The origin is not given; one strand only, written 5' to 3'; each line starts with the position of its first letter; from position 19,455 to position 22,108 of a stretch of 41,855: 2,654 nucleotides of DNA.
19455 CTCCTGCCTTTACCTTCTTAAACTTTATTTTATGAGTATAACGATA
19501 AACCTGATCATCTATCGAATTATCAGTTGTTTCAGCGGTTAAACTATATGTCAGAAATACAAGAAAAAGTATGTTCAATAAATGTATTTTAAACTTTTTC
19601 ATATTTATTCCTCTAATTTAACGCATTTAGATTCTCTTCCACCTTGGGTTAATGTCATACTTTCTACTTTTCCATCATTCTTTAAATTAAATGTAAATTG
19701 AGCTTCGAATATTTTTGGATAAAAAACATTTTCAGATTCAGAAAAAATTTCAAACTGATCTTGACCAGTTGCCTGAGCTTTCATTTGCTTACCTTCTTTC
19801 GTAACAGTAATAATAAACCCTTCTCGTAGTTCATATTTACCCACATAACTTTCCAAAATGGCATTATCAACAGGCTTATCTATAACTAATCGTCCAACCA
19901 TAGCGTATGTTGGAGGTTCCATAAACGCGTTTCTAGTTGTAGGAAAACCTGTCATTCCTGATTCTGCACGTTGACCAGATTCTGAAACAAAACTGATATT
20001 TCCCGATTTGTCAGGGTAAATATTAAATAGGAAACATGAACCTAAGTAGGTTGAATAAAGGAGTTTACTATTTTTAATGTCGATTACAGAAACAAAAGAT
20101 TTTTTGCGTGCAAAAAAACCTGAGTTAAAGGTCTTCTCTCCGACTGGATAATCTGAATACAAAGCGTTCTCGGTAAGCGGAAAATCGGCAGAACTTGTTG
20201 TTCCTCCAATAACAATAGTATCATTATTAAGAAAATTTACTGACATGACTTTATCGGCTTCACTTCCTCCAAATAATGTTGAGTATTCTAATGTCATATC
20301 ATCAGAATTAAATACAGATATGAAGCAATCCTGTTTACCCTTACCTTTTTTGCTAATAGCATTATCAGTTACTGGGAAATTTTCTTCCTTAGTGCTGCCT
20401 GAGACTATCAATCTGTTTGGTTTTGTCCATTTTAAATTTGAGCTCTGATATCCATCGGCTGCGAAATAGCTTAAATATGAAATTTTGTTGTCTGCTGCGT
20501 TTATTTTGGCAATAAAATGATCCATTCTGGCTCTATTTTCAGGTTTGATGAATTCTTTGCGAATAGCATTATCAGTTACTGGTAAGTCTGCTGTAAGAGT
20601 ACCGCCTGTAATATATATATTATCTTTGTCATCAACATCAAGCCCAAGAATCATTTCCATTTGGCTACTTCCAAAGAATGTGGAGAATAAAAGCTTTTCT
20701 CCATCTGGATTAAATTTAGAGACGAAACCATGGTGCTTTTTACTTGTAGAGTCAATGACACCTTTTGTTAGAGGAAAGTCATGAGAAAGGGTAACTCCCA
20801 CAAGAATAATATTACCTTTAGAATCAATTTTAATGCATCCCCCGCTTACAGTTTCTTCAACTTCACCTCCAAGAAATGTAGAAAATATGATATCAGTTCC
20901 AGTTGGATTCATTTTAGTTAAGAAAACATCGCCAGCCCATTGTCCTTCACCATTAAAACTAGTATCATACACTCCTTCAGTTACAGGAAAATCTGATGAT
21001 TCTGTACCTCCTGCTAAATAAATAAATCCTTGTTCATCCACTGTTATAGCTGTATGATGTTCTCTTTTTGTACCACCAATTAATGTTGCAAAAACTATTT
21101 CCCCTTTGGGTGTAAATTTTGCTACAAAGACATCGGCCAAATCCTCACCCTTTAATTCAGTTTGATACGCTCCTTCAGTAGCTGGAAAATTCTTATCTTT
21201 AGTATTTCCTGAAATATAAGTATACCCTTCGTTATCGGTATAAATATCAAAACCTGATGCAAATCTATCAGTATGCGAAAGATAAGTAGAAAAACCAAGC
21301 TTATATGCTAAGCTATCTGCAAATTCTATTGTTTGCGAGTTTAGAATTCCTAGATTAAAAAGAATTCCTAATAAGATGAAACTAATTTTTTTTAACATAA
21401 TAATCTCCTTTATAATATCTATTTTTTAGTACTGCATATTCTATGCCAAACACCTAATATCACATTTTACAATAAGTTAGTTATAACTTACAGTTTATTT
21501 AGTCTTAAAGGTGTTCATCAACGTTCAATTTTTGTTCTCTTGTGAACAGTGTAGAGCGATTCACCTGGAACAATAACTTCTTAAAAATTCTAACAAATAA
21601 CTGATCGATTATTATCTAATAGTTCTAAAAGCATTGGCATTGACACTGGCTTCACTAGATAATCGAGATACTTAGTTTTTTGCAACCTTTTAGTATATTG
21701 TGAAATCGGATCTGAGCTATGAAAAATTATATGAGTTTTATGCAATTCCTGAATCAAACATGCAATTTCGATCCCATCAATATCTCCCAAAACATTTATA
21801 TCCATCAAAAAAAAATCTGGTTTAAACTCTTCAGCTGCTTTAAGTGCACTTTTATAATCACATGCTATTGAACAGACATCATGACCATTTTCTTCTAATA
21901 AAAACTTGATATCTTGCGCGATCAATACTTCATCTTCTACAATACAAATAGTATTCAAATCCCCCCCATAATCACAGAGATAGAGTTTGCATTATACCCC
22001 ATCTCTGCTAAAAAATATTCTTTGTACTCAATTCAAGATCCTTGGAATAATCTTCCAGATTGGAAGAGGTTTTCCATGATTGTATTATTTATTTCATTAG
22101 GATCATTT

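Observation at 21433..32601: Four sigma-54 -24/-12 promoter matches tie an HK/NtrC pair to three output units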

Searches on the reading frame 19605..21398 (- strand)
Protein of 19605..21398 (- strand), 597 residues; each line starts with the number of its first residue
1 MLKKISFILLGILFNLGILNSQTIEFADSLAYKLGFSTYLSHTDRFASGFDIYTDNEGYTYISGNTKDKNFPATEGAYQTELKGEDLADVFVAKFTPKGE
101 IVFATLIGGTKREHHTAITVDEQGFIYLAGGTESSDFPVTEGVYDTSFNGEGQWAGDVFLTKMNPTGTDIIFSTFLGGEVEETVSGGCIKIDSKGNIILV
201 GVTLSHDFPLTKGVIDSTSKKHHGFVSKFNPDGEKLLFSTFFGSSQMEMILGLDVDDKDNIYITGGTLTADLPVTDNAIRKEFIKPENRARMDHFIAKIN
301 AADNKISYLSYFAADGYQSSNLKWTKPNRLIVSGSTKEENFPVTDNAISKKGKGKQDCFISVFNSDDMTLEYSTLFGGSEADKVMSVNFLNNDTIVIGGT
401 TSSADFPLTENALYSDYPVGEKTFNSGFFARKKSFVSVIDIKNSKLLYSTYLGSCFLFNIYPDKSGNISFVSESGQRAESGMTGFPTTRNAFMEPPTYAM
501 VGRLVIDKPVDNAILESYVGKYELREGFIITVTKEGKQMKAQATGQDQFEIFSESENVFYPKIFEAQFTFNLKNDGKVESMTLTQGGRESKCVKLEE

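Call 7: search_protein_families(library=pfam, proteins=[window:19605-21398:-])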
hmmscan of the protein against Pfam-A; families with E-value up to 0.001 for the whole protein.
window:19605-21398:- (597 aa): 2 families
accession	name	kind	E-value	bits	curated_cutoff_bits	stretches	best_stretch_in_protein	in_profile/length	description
PF11954.13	DUF3471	-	2.1e-13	51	29.3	1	509-584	6-89/103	Domain of unknown function (DUF3471)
PF06739.17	SBBP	-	1.6e-10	41.2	20.5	0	117-138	17-38/38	Beta-propeller repeat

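Call 36: find_homologous_proteins(query=window:19605-21398:-, max_evalue=1e-20)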
Query window:19605-21398:- (597 aa): 4946 proteins with E <= 1e-20 among 8000 candidates; the best 120 are listed.
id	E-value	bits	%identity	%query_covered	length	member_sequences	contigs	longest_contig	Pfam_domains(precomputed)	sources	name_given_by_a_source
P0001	0.0e+0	1318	98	100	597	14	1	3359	PF11954.14,PF06739.18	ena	-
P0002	0.0e+0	1174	87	100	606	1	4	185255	PF11954.14,PF06739.18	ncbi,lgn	-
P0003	0.0e+0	1163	87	100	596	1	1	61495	PF11954.14,PF06739.18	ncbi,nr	ncbi:MAG: DUF3471 domain-containing protein [Bacteroidales bacterium]|nr:DUF3471 domain-containing p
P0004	0.0e+0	1150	86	100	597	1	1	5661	PF11954.14,PF06739.18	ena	-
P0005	0.0e+0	1143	85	100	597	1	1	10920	PF11954.14,PF06739.18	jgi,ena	-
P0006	0.0e+0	1138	85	100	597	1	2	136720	PF11954.14,PF06739.18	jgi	jgi:Domain of unknown function (DUF3471)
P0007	0.0e+0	1135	85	100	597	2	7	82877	PF11954.14,PF06739.18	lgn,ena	-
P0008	0.0e+0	1130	84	100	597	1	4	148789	PF11954.14,PF06739.18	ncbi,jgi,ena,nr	ncbi:MAG: DUF3471 domain-containing protein [Candidatus Tenebribacter davisii]|nr:DUF3471 domain-con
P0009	0.0e+0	1117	84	100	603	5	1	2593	PF11954.14,PF06739.18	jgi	-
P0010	0.0e+0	1111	83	100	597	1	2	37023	PF11954.14,PF06739.18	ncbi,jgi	jgi:Domain of unknown function (DUF3471)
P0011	0.0e+0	1103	83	99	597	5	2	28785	PF11954.14,PF06739.18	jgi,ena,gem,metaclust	metaclust:\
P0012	0.0e+0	1097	82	100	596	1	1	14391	PF11954.14,PF06739.18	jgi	jgi:hypothetical protein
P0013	0.0e+0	1088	81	100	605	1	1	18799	PF11954.14,PF06739.18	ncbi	-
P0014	0.0e+0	1077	80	100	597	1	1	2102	PF11954.14,PF06739.18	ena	-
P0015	0.0e+0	1060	78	100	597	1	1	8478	PF11954.14,PF06739.18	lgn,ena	-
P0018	0.0e+0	1038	78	100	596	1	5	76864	PF11954.14,PF06739.18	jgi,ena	-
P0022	0.0e+0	1022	75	100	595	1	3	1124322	PF11954.14,PF06739.18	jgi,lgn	-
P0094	7.5e-247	839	63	100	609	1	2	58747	PF11954.14,PF06739.18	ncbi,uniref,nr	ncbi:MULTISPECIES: DUF3471 domain-containing protein [unclassified Lentimicrobium]|uniref:DUF3471 do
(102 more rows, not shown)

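Call 37: find_encoding_contigs(protein=P0002, flank=10000, max_places=2)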
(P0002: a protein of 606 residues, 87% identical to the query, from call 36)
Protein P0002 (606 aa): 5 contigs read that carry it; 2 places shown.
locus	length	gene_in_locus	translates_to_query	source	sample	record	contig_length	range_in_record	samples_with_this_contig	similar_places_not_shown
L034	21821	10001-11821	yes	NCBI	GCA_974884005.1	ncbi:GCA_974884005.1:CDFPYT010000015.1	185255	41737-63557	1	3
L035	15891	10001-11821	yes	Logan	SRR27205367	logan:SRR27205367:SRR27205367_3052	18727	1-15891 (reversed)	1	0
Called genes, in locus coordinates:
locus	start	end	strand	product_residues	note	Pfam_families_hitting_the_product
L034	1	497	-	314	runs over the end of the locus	PF02653:BPD_transp_2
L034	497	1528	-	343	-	PF02653:BPD_transp_2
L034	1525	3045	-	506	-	PF00005:ABC_tran, PF13304:AAA_21 (faint), PF00005:ABC_tran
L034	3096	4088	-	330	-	PF02608:Bmp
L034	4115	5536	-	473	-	PF01979:Amidohydro_1, PF07969:Amidohydro_3 (weak)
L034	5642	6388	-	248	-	PF00376:MerR, PF13411:MerR_1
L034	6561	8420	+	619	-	PF00324:AA_permease, PF03845:Spore_permease, PF13520:AA_permease_2, PF00359:PTS_EIIA_2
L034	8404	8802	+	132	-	-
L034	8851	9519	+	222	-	PF03602:Cons_hypoth95 (faint), PF13489:Methyltransf_23 (weak), PF13847:Methyltransf_31, PF08241:Methyltransf_11, PF13649:Methyltransf_25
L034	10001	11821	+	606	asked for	PF06739:SBBP (faint), PF11954:DUF3471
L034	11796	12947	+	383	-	PF00144:Beta-lactamase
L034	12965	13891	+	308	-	PF07676:PD40 (faint)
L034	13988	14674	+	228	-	PF14329:DUF4386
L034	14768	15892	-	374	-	PF13375:RnfC_N (faint)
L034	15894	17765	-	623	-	PF13941:MutL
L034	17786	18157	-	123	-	-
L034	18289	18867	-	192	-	PF01467:CTP_transf_like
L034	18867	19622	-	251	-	PF13525:YfiO (weak), PF07719:TPR_2 (faint), PF13174:TPR_6 (faint), PF13424:TPR_12 (faint), PF13428:TPR_14 (faint), PF13432:TPR_16 (weak), PF14559:TPR_19 (faint)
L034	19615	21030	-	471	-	PF02127:Peptidase_M18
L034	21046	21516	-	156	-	PF03449:GreA_GreB_N, PF01272:GreA_GreB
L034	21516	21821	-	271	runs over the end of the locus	-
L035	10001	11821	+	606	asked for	PF06739:SBBP (faint), PF11954:DUF3471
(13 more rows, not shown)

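Call 38: find_encoding_contigs(protein=P0008, flank=10000, max_places=2)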
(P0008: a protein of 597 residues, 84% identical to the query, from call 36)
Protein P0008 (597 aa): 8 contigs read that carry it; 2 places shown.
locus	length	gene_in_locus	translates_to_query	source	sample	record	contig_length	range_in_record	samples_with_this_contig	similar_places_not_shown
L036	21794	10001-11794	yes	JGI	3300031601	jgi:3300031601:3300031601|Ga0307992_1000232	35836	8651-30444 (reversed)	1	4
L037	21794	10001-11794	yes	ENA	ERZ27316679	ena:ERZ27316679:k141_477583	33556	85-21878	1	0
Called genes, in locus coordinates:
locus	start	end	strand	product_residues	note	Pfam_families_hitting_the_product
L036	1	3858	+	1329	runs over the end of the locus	PF18962:Por_Secre_tail (weak), PF13860:FlgD_ig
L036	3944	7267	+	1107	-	-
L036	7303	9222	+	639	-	PF00933:Glyco_hydro_3, PF01915:Glyco_hydro_3_C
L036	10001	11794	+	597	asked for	PF06739:SBBP (faint), PF11954:DUF3471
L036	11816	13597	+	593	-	PF00023:Ank (faint), PF12796:Ank_2, PF13606:Ank_3 (faint), PF13637:Ank_4 (weak), PF13857:Ank_5 (weak), PF12796:Ank_2, PF13483:Lactamase_B_3, PF12706:Lactamase_B_2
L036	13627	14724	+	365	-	PF17957:Big_7, PF03781:FGE-sulfatase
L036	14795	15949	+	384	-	PF00144:Beta-lactamase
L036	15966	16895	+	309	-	PF07676:PD40 (faint)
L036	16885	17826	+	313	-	PF07676:PD40 (faint)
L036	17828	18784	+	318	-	PF13964:Beta-prop_Calicin (weak), PF13415:Beta-prop_FBX42 (weak), PF24681:Kelch_KLHDC2_KLHL20_DRC7, PF24981:Beta-prop_ATRN-LZTR1, PF13964:Beta-prop_Calicin, PF13964:Beta-prop_Calicin, PF25210:Kelch_FKB95, PF24681:Kelch_KLHDC2_KLHL20_DRC7, +5 more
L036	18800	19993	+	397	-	PF01839:FG-GAP (faint), PF13517:FG-GAP_3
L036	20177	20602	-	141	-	PF00072:Response_reg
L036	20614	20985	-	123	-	PF00072:Response_reg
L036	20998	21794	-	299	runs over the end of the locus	PF00072:Response_reg, PF00211:Guanylate_cyc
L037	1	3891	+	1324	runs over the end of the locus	?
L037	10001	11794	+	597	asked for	PF06739:SBBP (faint), PF11954:DUF3471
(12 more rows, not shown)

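Call 43: find_encoding_contigs(protein=P0022, flank=10000, max_places=1)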
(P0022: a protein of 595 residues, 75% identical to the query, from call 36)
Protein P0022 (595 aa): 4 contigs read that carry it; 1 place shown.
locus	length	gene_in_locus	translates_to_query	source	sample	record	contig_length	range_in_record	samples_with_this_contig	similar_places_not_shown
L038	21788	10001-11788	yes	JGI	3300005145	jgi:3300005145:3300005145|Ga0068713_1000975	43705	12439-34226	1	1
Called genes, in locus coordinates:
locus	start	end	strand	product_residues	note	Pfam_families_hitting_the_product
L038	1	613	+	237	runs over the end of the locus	PF16316:DUF4956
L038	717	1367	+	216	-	PF10677:DUF2490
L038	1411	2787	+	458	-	PF08757:CotH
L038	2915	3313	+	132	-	PF16231:DUF4890 (weak)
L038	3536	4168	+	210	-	PF01794:Ferric_reduct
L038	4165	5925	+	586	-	PF00890:FAD_binding_2, PF01266:DAO (faint), PF07992:Pyr_redox_2 (weak), PF12831:FAD_oxidored, PF02910:Succ_DH_flav_C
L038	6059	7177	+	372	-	PF06580:His_kinase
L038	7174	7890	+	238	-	PF00072:Response_reg, PF04397:LytTR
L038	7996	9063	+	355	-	PF06580:His_kinase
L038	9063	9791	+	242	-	PF00072:Response_reg, PF04397:LytTR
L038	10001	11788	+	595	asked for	PF06739:SBBP (faint), PF11954:DUF3471 (weak)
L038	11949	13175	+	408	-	PF07676:PD40 (faint)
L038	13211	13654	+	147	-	-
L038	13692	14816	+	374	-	PF00144:Beta-lactamase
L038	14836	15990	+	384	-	PF00144:Beta-lactamase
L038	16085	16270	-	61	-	-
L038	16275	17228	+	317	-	PF12833:HTH_18, PF00165:HTH_AraC (weak)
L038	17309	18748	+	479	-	PF03572:Peptidase_S41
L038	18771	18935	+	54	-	-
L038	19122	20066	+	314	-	PF13964:Beta-prop_Calicin, PF25210:Kelch_FKB95, PF24996:NANM, PF13415:Beta-prop_FBX42, PF24681:Kelch_KLHDC2_KLHL20_DRC7, PF25210:Kelch_FKB95, PF01344:Kelch_1, PF24981:Beta-prop_ATRN-LZTR1, +14 more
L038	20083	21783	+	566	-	PF13483:Lactamase_B_3, PF12706:Lactamase_B_2, PF24981:Beta-prop_ATRN-LZTR1, PF13415:Beta-prop_FBX42, PF13964:Beta-prop_Calicin, PF24681:Kelch_KLHDC2_KLHL20_DRC7, PF25210:Kelch_FKB95, PF01344:Kelch_1, +12 more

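Call 44: find_encoding_contigs(protein=P0094, flank=10000, max_places=1)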
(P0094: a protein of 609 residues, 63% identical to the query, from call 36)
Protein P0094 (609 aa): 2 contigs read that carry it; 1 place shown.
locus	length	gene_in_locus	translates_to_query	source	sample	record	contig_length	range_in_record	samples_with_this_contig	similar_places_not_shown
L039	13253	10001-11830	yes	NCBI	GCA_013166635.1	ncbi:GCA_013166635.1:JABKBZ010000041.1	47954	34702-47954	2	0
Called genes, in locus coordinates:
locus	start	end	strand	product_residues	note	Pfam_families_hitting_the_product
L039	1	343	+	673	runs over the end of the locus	PF01839:FG-GAP (faint), PF13517:FG-GAP_3, PF07676:PD40 (faint), PF13517:FG-GAP_3, PF26549:Tricorn_N (faint)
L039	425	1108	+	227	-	PF02517:Rce1-like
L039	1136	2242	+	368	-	PF00756:Esterase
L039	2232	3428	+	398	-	-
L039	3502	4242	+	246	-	PF01370:Epimerase (weak), PF05368:NmrA, PF13460:NAD_binding_10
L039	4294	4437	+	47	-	-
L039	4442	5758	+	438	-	PF00144:Beta-lactamase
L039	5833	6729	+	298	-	PF04389:Peptidase_M28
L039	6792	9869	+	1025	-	PF13181:TPR_8 (faint), PF17874:TPR_MalT (faint), PF13424:TPR_12 (weak), PF00512:HisKA, PF02518:HATPase_c, PF00072:Response_reg, PF00165:HTH_AraC (faint), PF12833:HTH_18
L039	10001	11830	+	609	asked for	PF06739:SBBP (faint), PF11954:DUF3471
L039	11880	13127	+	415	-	PF00144:Beta-lactamase, PF11954:DUF3471 (weak)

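Call 45: find_encoding_contigs(protein=P0003, flank=10000, max_places=1)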
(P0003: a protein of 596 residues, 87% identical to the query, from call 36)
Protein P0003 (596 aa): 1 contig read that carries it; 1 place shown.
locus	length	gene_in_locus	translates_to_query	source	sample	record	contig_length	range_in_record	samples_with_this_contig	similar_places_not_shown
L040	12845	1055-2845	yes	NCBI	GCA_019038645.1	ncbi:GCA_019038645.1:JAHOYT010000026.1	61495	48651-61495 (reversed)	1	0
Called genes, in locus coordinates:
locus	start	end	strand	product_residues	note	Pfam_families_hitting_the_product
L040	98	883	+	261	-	PF00756:Esterase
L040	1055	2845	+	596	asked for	PF06739:SBBP (faint), PF11954:DUF3471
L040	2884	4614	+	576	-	PF00144:Beta-lactamase, PF00515:TPR_1 (faint), PF13181:TPR_8 (faint), PF07719:TPR_2 (faint), PF11954:DUF3471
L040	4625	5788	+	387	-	PF00144:Beta-lactamase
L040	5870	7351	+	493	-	PF06739:SBBP (weak)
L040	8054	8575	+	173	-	PF16301:DUF4943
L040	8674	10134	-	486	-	PF01546:Peptidase_M20, PF07687:M20_dimer (weak)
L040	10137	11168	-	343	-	PF00561:Abhydrolase_1, PF12146:Hydrolase_4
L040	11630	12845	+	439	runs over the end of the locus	PF13620:CarboxypepD_reg, PF13715:CarbopepD_reg_2, PF13964:Beta-prop_Calicin (faint), PF24681:Kelch_KLHDC2_KLHL20_DRC7, PF24981:Beta-prop_ATRN-LZTR1, PF13415:Beta-prop_FBX42, PF25210:Kelch_FKB95, PF01344:Kelch_1 (weak), +2 more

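Call 71: search_protein_families(library=ncbifam, proteins=[window:19605-21398:-], max_evalue=0.00001)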
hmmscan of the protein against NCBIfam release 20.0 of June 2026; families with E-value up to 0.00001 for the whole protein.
window:19605-21398:- (597 aa): 2 families
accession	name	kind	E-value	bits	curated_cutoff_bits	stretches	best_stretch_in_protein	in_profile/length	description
NF047494.1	Lepto_SBBP_lipo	equivalog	4.9e-11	42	400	0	51-134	133-209/466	SBBP repeat beta-propeller lipoprotein, LipL53 family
TIGR02608.1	delta_60_rpt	domain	6.6e-06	25.9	76.5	0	116-155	4-51/55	delta-60 repeat domain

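Call 80: find_encoding_contigs(protein=P0006, flank=10000, max_places=1)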
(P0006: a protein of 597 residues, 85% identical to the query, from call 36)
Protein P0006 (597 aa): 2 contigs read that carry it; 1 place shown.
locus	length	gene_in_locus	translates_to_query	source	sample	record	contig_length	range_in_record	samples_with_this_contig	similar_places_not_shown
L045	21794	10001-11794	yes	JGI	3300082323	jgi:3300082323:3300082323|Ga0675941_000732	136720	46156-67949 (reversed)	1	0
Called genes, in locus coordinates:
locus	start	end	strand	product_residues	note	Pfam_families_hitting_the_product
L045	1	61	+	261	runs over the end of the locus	PF00756:Esterase (weak)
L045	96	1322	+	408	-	PF13650:Asp_protease_2 (faint), PF00595:PDZ (weak), PF17820:PDZ_6 (weak)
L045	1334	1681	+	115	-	PF02627:CMD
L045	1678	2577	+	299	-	PF07676:PD40 (faint)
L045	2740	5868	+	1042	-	PF00515:TPR_1 (faint), PF13374:TPR_10 (faint), PF13424:TPR_12 (faint), PF00512:HisKA, PF02518:HATPase_c, PF00072:Response_reg, PF12833:HTH_18, PF00165:HTH_AraC (weak), +4 more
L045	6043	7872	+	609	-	PF06739:SBBP (faint), PF11954:DUF3471 (weak)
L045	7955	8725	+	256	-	PF03781:FGE-sulfatase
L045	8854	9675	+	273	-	PF04909:Amidohydro_2, PF01026:TatD_DNase (weak)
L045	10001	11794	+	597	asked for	PF06739:SBBP (faint), PF11954:DUF3471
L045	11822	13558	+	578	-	PF00144:Beta-lactamase, PF11954:DUF3471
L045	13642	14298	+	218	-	PF01209:Ubie_methyltran, PF03848:TehB (weak), PF05401:NodS (weak), PF13489:Methyltransf_23, PF13847:Methyltransf_31, PF08241:Methyltransf_11, PF08242:Methyltransf_12, PF13649:Methyltransf_25, +1 more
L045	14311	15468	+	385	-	PF00144:Beta-lactamase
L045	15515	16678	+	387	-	PF00144:Beta-lactamase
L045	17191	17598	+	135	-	PF00072:Response_reg, PF03709:OKR_DC_1_N (weak)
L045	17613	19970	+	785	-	PF13620:CarboxypepD_reg, PF13715:CarbopepD_reg_2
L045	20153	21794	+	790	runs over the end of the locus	PF12704:MacB_PCD, PF02687:FtsX, PF12704:MacB_PCD (weak), PF02687:FtsX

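Call 81: find_encoding_contigs(protein=P0018, flank=10000, max_places=1)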
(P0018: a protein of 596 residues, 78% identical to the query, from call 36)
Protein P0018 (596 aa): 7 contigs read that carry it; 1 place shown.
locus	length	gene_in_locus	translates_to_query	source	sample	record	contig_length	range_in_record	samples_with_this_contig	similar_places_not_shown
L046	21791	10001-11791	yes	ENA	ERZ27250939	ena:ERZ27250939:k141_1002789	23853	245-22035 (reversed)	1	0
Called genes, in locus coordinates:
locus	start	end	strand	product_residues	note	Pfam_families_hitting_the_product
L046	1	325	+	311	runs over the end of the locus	PF07676:PD40 (faint)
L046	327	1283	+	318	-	PF13964:Beta-prop_Calicin, PF24681:Kelch_KLHDC2_KLHL20_DRC7, PF24996:NANM, PF25210:Kelch_FKB95, PF13415:Beta-prop_FBX42, PF25210:Kelch_FKB95, PF01344:Kelch_1, PF24681:Kelch_KLHDC2_KLHL20_DRC7, +10 more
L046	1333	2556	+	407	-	PF07676:PD40 (faint)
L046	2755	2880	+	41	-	-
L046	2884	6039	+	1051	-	PF00515:TPR_1 (faint), PF07719:TPR_2 (faint), PF13181:TPR_8 (faint), PF00512:HisKA, PF02518:HATPase_c, PF00072:Response_reg, PF12833:HTH_18, PF00165:HTH_AraC, +3 more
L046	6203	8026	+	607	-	PF06739:SBBP (faint), PF11954:DUF3471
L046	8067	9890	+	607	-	PF06739:SBBP (faint), PF11954:DUF3471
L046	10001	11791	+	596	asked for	PF06739:SBBP (faint), PF11954:DUF3471 (weak)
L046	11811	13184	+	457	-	PF00144:Beta-lactamase, PF11954:DUF3471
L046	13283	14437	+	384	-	PF00144:Beta-lactamase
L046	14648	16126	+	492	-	PF06739:SBBP (weak)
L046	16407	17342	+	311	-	PF02558:ApbA, PF08546:ApbA_C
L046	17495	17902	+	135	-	PF00072:Response_reg, PF03709:OKR_DC_1_N (weak)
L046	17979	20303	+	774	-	PF13620:CarboxypepD_reg, PF13715:CarbopepD_reg_2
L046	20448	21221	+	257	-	-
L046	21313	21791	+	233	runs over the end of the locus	PF14329:DUF4386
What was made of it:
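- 9772..21398 (-): The P1 unit. It encodes SBBP/DUF3471, transglutaminase-like, PD40, NAD-binding, esterase-ankyrin-MBL, beta-lactamase-family, Kelch, amidohydrolase-methyltransferase and NAD-binding proteins. Gaps between genes are at most 55 nt. Six of the products have signal peptides. The same gene set recurs in L034, L036, L038, L040, L045 and L046 (calls 37, 38, 43, 45, 80, 81).
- TPR-type sensor kinases sit next to SBBP clusters in three Bacteroidota-like loci (calls 44, 80, 81). TPR sensor kinases neighbour SBBP clusters in L039, L045 and L046 (calls 44, 80, 81).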

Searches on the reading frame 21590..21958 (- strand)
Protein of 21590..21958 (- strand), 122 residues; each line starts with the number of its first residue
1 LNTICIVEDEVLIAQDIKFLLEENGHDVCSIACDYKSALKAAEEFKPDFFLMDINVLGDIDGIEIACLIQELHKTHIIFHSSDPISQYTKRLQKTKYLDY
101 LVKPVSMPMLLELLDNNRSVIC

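Call 7: search_protein_families(library=pfam, proteins=[window:21590-21958:-])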
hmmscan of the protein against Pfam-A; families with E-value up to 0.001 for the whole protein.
window:21590-21958:- (122 aa): 1 family
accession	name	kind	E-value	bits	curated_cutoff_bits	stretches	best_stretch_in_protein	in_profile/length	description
PF00072.30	Response_reg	-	7.1e-17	62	30.2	1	4-114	1-110/111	Response regulator receiver domain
